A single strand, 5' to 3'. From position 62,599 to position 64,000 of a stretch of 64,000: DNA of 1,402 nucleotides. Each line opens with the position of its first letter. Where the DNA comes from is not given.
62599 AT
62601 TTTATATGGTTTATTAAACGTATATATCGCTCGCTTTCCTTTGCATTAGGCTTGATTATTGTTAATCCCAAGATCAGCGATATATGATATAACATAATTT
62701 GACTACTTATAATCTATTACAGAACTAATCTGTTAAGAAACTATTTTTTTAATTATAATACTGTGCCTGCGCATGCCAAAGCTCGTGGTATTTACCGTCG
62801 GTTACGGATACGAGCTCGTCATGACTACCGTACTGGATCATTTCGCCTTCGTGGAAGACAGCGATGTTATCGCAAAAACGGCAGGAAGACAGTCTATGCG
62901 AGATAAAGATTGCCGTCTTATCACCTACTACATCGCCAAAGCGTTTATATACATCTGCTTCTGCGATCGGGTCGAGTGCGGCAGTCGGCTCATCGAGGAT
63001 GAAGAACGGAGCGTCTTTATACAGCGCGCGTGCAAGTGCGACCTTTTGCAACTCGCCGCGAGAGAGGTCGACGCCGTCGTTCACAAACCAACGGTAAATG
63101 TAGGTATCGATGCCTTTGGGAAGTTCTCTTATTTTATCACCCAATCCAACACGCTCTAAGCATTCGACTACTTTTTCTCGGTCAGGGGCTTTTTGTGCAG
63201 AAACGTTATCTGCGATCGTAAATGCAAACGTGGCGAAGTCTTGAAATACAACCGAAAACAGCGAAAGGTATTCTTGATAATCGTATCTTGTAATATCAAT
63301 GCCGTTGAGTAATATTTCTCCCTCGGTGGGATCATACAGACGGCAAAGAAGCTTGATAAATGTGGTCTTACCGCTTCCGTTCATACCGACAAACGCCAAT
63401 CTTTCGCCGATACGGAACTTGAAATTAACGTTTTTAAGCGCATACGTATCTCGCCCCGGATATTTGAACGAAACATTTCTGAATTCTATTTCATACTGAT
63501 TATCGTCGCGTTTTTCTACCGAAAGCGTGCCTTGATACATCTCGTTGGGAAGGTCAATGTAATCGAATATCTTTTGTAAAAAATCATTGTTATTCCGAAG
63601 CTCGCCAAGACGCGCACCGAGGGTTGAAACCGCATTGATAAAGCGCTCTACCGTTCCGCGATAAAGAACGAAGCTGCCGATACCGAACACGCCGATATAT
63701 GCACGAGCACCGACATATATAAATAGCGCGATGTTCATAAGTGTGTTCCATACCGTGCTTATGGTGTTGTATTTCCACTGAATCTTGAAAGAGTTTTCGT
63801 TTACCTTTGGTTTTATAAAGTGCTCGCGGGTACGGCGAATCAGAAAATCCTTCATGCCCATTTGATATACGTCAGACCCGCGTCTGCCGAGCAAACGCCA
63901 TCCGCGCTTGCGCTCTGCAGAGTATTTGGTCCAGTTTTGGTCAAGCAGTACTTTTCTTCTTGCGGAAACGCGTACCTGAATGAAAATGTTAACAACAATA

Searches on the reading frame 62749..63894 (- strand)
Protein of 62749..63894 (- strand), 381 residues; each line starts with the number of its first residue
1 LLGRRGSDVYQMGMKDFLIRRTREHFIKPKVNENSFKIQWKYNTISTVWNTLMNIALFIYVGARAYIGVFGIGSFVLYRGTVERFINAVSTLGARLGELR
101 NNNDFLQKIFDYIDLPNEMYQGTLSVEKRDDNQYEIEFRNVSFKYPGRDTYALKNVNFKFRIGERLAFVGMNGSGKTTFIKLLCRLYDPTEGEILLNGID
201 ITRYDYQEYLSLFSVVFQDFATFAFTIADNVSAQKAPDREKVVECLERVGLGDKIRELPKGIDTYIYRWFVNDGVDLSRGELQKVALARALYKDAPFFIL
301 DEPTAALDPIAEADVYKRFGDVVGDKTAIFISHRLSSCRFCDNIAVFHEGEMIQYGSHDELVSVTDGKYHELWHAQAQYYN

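Call 13: search_protein_families(library=ncbifam, proteins=[window:62749-63894:-], max_evalue=0.01)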
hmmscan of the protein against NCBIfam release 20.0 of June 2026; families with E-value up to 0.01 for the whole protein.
window:62749-63894:- (381 aa): 189 families (the best 25 are shown)
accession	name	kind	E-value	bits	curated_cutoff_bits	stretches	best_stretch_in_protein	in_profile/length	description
TIGR02203.1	MsbA_lipidA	equivalog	2.8e-66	224.2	602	1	46-376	238-569/572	lipid A export permease/ATP-binding protein MsbA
TIGR03375.1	type_I_sec_LssB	subfamily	7.7e-61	206.3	693.1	1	82-363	413-690/696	type I secretion system permease/ATPase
TIGR02204.1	MsbA_rel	hypoth_equivalog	1.5e-58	198.8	780.4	1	51-372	252-571/576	ABC transporter, permease/ATP-binding protein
NF008381.0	PRK11176.1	equivalog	4e-57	193.9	867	1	106-376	315-579/582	lipid A ABC transporter ATP-binding protein/permease MsbA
NF010178.0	PRK13657.1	equivalog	1.7e-56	191.9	733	1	50-377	250-571/588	glucan ABC transporter ATP-binding protein/ permease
NF008364.0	PRK11160.1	equivalog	2e-54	185.2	630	1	127-374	330-573/575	heme ABC transporter ATP-binding protein/permease CydC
TIGR03796.1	NHLM_micro_ABC1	equivalog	4.3e-54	183.9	853.3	1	43-372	380-708/710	NHLP family bacteriocin export ABC transporter peptidase/permease/ATPase subunit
TIGR00958.1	3a01208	subfamily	2e-53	181.8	874.6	1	73-372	421-710/711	antigen peptide transporter 2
TIGR01846.1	type_I_sec_HlyB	subfamily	3.3e-53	181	725.55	1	54-377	375-693/694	type I secretion system permease/ATPase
NF052233.1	CphA_assoc_ABC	equivalog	1.7e-50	172.2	880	1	56-378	433-745/766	cyanophycin metabolism-associated ABC transporter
NF045513.1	HepA_fam_ABC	equivalog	2.4e-50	171.6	725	1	43-373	278-606/610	heterocyst formation ABC transporter subunit HepA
TIGR02857.1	CydD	equivalog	2.8e-50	171.8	435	1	102-345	290-527/529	thiol reductant ABC exporter subunit CydD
TIGR03797.1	NHLM_micro_ABC2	equivalog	4.4e-49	167.6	709.4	1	30-376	349-685/686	NHLP bacteriocin export ABC transporter permease/ATPase subunit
TIGR02868.1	CydC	equivalog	6.7e-48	163.6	329.05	1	87-335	285-530/530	thiol reductant ABC exporter subunit CydC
TIGR01193.1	bacteriocin_ABC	subfamily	2.9e-46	158.3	523.85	1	45-374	384-707/708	peptide cleavage/export ABC transporter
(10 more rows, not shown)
